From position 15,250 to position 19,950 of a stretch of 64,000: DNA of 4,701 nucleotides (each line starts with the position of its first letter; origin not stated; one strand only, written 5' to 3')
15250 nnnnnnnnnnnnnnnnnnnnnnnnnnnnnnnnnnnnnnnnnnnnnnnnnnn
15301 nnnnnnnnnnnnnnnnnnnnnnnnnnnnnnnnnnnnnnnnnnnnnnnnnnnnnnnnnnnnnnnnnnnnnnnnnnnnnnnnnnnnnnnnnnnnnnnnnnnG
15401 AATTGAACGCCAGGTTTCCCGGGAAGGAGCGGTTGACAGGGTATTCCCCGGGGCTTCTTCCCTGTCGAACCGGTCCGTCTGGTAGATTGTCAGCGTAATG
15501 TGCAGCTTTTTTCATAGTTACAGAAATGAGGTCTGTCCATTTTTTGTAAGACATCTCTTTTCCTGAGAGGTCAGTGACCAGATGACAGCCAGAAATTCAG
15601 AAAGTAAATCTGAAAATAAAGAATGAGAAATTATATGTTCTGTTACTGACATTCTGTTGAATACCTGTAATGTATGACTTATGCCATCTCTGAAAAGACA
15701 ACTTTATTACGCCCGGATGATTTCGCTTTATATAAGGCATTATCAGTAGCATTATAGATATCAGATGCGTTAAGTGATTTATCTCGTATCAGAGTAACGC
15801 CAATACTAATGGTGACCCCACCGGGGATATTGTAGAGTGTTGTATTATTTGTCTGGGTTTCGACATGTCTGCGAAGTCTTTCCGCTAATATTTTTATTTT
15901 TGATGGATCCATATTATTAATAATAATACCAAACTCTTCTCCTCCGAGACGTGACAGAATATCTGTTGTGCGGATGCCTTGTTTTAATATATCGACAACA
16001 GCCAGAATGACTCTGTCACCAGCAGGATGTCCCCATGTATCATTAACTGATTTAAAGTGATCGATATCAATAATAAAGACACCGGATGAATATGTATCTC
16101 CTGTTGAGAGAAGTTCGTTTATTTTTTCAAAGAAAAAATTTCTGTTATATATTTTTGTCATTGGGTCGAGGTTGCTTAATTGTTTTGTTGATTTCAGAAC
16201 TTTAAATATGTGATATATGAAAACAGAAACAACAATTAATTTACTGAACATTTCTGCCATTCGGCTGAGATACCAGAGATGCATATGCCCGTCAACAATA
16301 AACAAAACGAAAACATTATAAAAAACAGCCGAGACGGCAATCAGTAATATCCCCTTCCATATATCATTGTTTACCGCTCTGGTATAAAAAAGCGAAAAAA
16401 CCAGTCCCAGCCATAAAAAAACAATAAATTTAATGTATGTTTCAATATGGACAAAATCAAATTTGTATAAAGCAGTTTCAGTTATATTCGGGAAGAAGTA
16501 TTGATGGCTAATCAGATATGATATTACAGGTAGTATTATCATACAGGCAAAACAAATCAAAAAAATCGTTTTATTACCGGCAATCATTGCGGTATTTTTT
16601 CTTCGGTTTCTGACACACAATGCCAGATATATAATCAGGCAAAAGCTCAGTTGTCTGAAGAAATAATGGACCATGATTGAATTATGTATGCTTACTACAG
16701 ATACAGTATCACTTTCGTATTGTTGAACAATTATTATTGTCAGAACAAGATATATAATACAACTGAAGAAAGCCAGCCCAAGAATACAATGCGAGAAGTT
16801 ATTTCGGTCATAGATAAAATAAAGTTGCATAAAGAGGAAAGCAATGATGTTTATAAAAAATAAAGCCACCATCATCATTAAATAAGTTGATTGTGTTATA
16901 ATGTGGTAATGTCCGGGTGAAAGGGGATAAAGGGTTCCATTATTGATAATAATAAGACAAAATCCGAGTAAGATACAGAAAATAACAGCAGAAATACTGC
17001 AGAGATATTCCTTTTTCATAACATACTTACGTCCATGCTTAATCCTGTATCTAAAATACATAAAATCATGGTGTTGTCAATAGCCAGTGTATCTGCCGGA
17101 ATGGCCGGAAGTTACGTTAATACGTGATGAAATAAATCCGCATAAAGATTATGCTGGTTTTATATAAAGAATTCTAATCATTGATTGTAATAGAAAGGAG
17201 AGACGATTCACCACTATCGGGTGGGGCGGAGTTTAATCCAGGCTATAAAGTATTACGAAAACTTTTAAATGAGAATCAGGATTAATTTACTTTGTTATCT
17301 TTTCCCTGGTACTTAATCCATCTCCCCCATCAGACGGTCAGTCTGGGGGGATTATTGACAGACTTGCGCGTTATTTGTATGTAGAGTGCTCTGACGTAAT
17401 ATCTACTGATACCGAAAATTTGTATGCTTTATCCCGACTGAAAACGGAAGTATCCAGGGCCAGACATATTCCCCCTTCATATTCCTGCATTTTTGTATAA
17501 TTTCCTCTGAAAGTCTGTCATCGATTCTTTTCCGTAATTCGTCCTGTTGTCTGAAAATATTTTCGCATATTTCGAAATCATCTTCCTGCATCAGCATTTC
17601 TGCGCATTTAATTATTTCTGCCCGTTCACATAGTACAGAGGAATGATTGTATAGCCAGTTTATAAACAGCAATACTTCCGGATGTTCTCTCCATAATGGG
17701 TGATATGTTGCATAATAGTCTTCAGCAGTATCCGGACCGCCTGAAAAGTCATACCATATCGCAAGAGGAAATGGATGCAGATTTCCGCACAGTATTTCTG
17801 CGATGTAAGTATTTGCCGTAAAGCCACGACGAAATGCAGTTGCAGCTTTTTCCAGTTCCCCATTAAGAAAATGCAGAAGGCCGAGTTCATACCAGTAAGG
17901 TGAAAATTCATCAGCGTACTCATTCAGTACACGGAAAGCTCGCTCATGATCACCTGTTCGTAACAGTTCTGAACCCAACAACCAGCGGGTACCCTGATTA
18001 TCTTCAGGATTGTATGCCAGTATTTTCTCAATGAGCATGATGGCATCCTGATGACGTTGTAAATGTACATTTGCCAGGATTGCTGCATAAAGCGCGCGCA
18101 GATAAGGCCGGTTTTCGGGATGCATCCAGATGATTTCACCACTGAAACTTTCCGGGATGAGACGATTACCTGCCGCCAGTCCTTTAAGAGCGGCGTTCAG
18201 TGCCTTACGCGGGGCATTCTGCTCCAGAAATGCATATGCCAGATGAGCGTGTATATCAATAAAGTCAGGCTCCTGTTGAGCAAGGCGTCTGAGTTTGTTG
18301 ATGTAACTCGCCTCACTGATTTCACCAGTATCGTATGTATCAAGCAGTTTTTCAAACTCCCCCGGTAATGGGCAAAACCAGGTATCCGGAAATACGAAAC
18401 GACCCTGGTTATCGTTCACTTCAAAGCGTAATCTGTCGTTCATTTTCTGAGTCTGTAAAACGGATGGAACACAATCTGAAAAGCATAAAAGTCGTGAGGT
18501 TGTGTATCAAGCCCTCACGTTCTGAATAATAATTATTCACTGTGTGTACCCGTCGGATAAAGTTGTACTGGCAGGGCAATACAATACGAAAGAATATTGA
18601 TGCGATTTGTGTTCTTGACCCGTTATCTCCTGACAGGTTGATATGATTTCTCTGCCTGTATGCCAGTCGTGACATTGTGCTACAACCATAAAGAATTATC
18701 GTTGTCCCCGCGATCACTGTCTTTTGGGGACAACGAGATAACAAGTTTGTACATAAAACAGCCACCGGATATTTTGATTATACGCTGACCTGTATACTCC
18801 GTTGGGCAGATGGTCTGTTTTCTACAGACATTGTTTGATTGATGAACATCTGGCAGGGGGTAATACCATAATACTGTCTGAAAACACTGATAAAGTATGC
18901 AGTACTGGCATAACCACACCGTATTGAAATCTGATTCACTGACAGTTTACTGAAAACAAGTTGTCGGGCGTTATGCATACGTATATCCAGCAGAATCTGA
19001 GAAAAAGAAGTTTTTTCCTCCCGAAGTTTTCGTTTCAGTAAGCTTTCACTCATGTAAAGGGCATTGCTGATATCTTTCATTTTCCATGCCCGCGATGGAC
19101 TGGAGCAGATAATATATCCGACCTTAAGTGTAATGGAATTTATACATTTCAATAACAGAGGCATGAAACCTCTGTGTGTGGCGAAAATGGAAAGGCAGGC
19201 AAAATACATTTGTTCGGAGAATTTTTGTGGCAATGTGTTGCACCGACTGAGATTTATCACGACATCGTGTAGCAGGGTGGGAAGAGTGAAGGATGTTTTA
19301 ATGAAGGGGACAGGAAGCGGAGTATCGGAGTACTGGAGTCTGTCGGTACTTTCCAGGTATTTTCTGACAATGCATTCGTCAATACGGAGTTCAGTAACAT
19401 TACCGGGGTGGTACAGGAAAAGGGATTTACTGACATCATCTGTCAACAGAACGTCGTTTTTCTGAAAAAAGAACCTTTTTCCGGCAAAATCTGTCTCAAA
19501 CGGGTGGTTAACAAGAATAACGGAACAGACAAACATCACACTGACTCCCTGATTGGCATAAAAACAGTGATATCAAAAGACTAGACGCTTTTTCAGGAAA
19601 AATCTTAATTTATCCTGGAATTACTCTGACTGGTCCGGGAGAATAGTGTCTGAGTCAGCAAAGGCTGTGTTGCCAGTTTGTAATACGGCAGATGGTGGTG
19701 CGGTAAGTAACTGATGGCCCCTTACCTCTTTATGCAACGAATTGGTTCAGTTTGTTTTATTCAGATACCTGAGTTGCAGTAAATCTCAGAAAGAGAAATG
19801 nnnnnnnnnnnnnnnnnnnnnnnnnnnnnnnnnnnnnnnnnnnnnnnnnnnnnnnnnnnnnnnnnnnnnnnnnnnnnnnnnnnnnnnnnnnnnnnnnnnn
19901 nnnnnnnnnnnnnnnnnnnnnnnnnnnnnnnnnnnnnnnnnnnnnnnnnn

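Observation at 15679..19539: c-di-GMP signalling and regulatory cluster on the island next to the integrase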

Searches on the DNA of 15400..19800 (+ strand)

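Call 6: search_dna_similar(query=window:15400-19800:+, collection=ecoli_genomes, mode=near, max_rows=30, rows=spread)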
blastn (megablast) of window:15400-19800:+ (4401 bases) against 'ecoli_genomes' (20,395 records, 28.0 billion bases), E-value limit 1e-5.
Records with a match: 1989; places in all: 2622; records where one place covers at least 80% of the query: 7.
Genomes with a match: 1987 of 5426; with a place that covers at least 80% of the query: 7. Places per genome that has any: lowest 1, median 1, highest 5. On chromosomes: 2613 places; on plasmids: 9.
Best place of each record, by identity: >=99% 10; 95-99% 4; 90-95% 120; 80-90% 1850; 60-80% 5.
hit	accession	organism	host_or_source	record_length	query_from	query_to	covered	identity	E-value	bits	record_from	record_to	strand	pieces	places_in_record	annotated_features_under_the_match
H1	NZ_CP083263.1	Escherichia coli strain JNU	Environmental waters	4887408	1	4401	100%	99.5%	0e+0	8006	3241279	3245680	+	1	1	sensor domain-containing diguanylate cyclase | tetratricopeptide repeat protein | helix-turn-helix domain-containing protein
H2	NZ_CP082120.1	Escherichia coli strain PC-NDM34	Homo sapiens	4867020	2039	3116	24%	91.1%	0e+0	1459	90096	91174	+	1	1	tetratricopeptide repeat protein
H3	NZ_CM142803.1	Escherichia coli strain GPEC709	chicken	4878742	1999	3116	25%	86.4%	0e+0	1219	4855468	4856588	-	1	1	tetratricopeptide repeat protein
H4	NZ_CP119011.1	Escherichia coli strain CE0007a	Bos taurus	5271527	1999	3116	25%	86.0%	0e+0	1195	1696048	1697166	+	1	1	tetratricopeptide repeat protein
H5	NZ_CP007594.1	Escherichia coli strain SEC470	-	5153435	2039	3112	24%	88.5%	0e+0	1297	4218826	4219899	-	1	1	tetratricopeptide repeat protein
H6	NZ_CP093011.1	Escherichia coli strain 131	Homo sapiens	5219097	2035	3116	25%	87.7%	0e+0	1254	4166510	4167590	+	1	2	tetratricopeptide repeat protein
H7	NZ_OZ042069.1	Escherichia coli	-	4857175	2035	3116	25%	87.7%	0e+0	1254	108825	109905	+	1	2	tetratricopeptide repeat protein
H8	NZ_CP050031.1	Escherichia coli strain 33-6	broiler chicken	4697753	2035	3116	25%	87.6%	0e+0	1249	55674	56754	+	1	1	tetratricopeptide repeat protein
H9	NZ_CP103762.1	Escherichia coli strain 5283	Homo sapiens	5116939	2035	3116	25%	87.6%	0e+0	1249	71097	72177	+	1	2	tetratricopeptide repeat protein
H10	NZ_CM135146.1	Escherichia coli strain 43905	Homo sapiens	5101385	2035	3116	25%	87.6%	0e+0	1249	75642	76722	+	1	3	tetratricopeptide repeat protein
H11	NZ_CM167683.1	Escherichia coli strain NCCP 13963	Homo sapiens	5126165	1999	3098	25%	84.8%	0e+0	1105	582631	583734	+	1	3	tetratricopeptide repeat protein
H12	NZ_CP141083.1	Escherichia coli strain KE50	Homo sapiens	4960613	2035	3098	24%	85.5%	0e+0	1107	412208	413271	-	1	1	hypothetical protein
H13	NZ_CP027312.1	Escherichia coli strain 2013C-3181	Homo sapiens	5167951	2035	3098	24%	85.4%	0e+0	1101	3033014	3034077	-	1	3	hypothetical protein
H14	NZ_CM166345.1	Escherichia coli strain CH4811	Homo sapiens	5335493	2035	3098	24%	85.4%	0e+0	1101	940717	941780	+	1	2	tetratricopeptide repeat protein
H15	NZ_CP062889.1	Escherichia coli O100:H21 strain Res13-Lact-ER07-18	Sus scrofa domesticus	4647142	2035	3098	24%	85.3%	0e+0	1096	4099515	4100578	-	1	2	hypothetical protein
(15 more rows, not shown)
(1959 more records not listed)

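Call 8: search_dna_similar(query=window:15400-19800:+, collection=ecoli_genomes, mode=near, max_rows=25, rows=best)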
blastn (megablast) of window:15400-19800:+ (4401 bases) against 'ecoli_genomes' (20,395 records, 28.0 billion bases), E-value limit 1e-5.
Records with a match: 1989; places in all: 2622; records where one place covers at least 80% of the query: 7.
Genomes with a match: 1987 of 5426; with a place that covers at least 80% of the query: 7. Places per genome that has any: lowest 1, median 1, highest 5. On chromosomes: 2613 places; on plasmids: 9.
Best place of each record, by identity: >=99% 10; 95-99% 4; 90-95% 120; 80-90% 1850; 60-80% 5.
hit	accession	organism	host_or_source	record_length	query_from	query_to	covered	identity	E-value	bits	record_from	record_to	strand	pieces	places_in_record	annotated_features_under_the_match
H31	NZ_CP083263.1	Escherichia coli strain JNU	Environmental waters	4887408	1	4401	100%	99.5%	0e+0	8006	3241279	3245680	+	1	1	sensor domain-containing diguanylate cyclase | tetratricopeptide repeat protein | helix-turn-helix domain-containing protein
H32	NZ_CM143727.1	Escherichia coli strain CFIAFB20180511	food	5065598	1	4401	100%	99.4%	0e+0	7973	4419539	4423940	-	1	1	tetratricopeptide repeat protein | helix-turn-helix domain-containing protein | MASE4 domain-containing protein | GGDEF domain-containing protein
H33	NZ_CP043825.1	Escherichia coli strain RM8082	Cattle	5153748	1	4401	100%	99.3%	0e+0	7969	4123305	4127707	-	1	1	sensor domain-containing diguanylate cyclase | tetratricopeptide repeat protein | helix-turn-helix transcriptional regulator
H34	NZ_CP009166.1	Escherichia coli 1303 strain 1303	Bos taurus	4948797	1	4321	98%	98.4%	0e+0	7603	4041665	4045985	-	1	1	sensor domain-containing diguanylate cyclase | tetratricopeptide repeat protein | helix-turn-helix domain-containing protein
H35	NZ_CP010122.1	Escherichia coli strain C5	cow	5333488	1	4318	98%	98.4%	0e+0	7581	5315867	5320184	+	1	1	sensor domain-containing diguanylate cyclase | tetratricopeptide repeat protein | helix-turn-helix domain-containing protein | integrase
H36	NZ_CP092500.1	Escherichia coli strain A30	Horse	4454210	1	3655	83%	99.3%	0e+0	6633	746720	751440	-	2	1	sensor domain-containing diguanylate cyclase | tetratricopeptide repeat protein | IS5 family transposase | helix-turn-helix transcriptional regulator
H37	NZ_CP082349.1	Escherichia coli strain AL.H8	Urban freshwater pond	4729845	1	3655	83%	99.3%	0e+0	6627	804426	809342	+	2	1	sensor domain-containing diguanylate cyclase | IS3 family transposase | tetratricopeptide repeat protein | helix-turn-helix transcriptional regulator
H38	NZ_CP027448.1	Escherichia coli strain 2014C-3075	Homo sapiens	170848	56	3150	70%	96.7%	0e+0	5155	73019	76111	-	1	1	sensor domain-containing diguanylate cyclase | tetratricopeptide repeat protein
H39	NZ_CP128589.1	Escherichia coli strain VG35A2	farm environment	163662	56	3150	70%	96.7%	0e+0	5155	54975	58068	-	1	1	sensor domain-containing diguanylate cyclase | tetratricopeptide repeat protein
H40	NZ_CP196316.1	Escherichia coli strain AH19B041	Homo sapiens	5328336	1999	3116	25%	88.4%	0e+0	1343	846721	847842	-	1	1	tetratricopeptide repeat protein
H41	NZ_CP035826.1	Escherichia coli strain 67-1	Homo sapiens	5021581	2035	3112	24%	91.5%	0e+0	1480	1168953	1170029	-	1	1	tetratricopeptide repeat protein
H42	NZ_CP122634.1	Escherichia coli strain ETEC4085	Sus scrofa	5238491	2035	3112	24%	91.5%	0e+0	1480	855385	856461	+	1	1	tetratricopeptide repeat protein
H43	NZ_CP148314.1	Escherichia coli strain Z1323MEC0002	Mammal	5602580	2035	3112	24%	91.5%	0e+0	1480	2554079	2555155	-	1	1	tetratricopeptide repeat protein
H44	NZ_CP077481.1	Escherichia coli O111:H8 strain 99.1145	bovine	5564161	2035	3112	24%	91.5%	0e+0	1480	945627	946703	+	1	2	tetratricopeptide repeat protein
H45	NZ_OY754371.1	Escherichia coli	-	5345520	2035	3112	24%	91.5%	0e+0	1480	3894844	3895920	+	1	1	tetratricopeptide repeat protein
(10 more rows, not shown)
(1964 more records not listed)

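Call 9: get_annotated_region(hit=H1, flank=18000)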
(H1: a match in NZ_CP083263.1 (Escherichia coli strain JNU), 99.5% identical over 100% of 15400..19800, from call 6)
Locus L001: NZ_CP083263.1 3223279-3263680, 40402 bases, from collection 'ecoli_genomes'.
description: Escherichia coli strain JNU chromosome, complete genome
organism: Escherichia coli strain JNU (NCBI taxid 562)
replicon: chromosome; assembly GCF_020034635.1
host: -; source: Environmental waters; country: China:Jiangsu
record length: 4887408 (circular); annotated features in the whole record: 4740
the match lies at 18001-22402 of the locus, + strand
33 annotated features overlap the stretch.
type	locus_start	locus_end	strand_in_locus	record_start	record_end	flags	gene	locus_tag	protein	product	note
CDS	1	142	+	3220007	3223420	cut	-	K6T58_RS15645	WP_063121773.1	DEAD/DEAH box helicase family protein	-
CDS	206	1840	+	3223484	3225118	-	-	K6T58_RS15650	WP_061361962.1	class I SAM-dependent DNA methyltransferase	-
CDS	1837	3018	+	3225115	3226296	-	-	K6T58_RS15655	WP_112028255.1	restriction endonuclease subunit S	-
CDS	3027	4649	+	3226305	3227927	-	-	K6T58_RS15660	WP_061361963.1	AAA family ATPase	-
CDS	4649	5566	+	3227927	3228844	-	-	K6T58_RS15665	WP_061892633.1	hypothetical protein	-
CDS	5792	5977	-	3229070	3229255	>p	-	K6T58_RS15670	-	integrase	incomplete; partial in the middle of a contig; missing N-terminus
CDS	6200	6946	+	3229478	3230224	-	tia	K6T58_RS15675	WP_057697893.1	invasion outer membrane protein Tia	-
CDS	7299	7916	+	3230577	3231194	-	leoC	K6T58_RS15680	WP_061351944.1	dynamin-like protein LeoC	-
CDS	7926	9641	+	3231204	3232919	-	leoB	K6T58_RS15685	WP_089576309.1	dynamin-like protein LeoB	-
CDS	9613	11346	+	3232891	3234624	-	leoA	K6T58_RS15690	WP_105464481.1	toxin secretory dynamin-like GTPase LeoA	-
CDS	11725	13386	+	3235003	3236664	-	-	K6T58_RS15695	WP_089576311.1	phosphoethanolamine transferase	-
CDS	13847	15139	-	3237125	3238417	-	-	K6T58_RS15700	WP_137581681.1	MFS transporter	-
CDS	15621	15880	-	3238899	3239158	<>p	-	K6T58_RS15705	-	integrase core domain-containing protein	frameshifted; internal stop; incomplete; partial in the middle of a contig; missing N-terminus and C-terminus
CDS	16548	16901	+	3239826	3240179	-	-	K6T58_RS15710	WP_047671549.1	hypothetical protein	-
CDS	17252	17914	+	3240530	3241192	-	-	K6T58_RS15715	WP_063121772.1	EcsC family protein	-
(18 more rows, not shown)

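Call 15: search_dna_similar(query=window:15679-17061:+, collection=ecoli_genomes, mode=distant, max_rows=40, rows=spread)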
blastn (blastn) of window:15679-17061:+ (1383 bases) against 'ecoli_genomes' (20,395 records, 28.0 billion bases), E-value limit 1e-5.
Records with a match: 4142; places in all: 4164; records where one place covers at least 80% of the query: 9.
Genomes with a match: 4141 of 5426; with a place that covers at least 80% of the query: 9. Places per genome that has any: lowest 1, median 1, highest 3. On chromosomes: 4155 places; on plasmids: 9.
Best place of each record, by identity: >=99% 6; 95-99% 3; 80-90% 4; 60-80% 4129.
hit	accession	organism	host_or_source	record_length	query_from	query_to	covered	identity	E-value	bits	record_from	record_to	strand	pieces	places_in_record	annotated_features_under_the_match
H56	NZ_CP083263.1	Escherichia coli strain JNU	Environmental waters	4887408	1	1383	100%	99.5%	0e+0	2463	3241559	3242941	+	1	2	sensor domain-containing diguanylate cyclase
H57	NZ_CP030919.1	Escherichia coli strain KL53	Homo sapiens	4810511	1042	1217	13%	69.3%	9e-10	75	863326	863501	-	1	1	dgcT: GGDEF domain-containing protein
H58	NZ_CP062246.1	Escherichia coli strain AML003_par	not applicable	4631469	1042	1217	13%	69.3%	9e-10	75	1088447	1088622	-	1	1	dgcT: GGDEF domain-containing protein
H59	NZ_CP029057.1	Escherichia coli strain FORC_081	chicken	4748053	1042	1217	13%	69.3%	9e-10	75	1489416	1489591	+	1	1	dgcT: GGDEF domain-containing protein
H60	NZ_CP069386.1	Escherichia coli strain XH1815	not applicable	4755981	1042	1217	13%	69.3%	9e-10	75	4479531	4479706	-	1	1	dgcT: GGDEF domain-containing protein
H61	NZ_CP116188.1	Escherichia coli strain DETEC-E223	bed curtain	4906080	1042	1217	13%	69.3%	9e-10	75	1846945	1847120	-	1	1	dgcT: GGDEF domain-containing protein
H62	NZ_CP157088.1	Escherichia coli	missing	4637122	1042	1217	13%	69.3%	9e-10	75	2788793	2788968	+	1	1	dgcT: GGDEF domain-containing protein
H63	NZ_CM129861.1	Escherichia coli strain SW070919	wastewater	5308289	1042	1217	13%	69.3%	9e-10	75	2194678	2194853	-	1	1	dgcT: GGDEF domain-containing protein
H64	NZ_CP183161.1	Escherichia coli strain 605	Homo sapiens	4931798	1042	1217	13%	69.3%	9e-10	75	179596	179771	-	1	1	dgcT: GGDEF domain-containing protein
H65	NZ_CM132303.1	Escherichia coli strain 2020N08-094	Homo sapiens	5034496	1042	1217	13%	69.3%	9e-10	75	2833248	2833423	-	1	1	dgcT: GGDEF domain-containing protein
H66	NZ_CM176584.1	Escherichia coli strain cS76a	Homo sapiens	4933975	1042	1217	13%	69.3%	9e-10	75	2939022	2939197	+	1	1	dgcT: GGDEF domain-containing protein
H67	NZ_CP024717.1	Escherichia coli strain LS4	Bos mutus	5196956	1066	1217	11%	71.1%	2e-10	77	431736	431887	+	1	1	dgcT: GGDEF domain-containing protein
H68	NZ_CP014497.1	Escherichia coli strain ZH193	Homo sapiens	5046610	1066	1217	11%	71.1%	2e-10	77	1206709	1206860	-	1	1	dgcT: GGDEF domain-containing protein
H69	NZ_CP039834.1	Escherichia coli O157:H7 strain MB41-1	cattle feces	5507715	1066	1217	11%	71.1%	2e-10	77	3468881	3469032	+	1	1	dgcT: GGDEF domain-containing protein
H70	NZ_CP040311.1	Escherichia coli strain F3398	Ground beef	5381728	1066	1217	11%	71.1%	2e-10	77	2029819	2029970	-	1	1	dgcT: GGDEF domain-containing protein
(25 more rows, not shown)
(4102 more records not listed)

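Call 38: get_annotated_region(hit=H41, flank=9000)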
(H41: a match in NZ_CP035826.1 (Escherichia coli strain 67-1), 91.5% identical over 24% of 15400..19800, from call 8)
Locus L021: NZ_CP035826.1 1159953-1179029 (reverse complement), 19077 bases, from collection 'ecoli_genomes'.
description: Escherichia coli strain 67-1 chromosome, complete genome
organism: Escherichia coli strain 67-1 (NCBI taxid 562)
replicon: chromosome; assembly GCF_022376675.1
host: Homo sapiens; source: stool; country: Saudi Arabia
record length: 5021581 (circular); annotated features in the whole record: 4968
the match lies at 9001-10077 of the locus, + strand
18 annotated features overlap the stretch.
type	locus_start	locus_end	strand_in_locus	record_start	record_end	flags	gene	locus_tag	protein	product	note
CDS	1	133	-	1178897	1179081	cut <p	-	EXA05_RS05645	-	integrase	frameshifted; incomplete; partial in the middle of a contig; missing N-terminus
CDS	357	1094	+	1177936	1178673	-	-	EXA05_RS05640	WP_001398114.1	outer membrane protein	-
CDS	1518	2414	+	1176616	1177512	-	-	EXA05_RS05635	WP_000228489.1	helix-turn-helix transcriptional regulator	-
CDS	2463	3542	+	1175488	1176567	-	-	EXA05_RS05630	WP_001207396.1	hypothetical protein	-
CDS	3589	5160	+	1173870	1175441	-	-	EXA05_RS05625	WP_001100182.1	ATP--cob(I)alamin adenosyltransferase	-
CDS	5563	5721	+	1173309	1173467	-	-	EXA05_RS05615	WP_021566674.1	hypothetical protein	-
CDS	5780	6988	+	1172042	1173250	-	-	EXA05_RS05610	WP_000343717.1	IS256-like element IS1414 family transposase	-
CDS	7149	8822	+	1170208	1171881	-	-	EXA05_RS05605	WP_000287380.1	phosphoethanolamine transferase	-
CDS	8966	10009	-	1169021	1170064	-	-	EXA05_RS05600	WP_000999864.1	tetratricopeptide repeat protein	-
CDS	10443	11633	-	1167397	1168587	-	-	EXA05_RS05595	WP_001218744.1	tyrosine-type recombinase/integrase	-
tRNA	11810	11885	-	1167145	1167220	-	-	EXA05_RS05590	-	tRNA-Phe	-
CDS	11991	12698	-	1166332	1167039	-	yqgA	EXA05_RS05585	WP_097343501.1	DUF554 domain-containing protein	-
CDS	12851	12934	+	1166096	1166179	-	yqgH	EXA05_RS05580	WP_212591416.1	hypothetical protein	-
CDS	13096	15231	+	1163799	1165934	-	speC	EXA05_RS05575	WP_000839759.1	ornithine decarboxylase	-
CDS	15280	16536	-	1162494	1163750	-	nupG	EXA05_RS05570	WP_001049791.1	nucleoside permease NupG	-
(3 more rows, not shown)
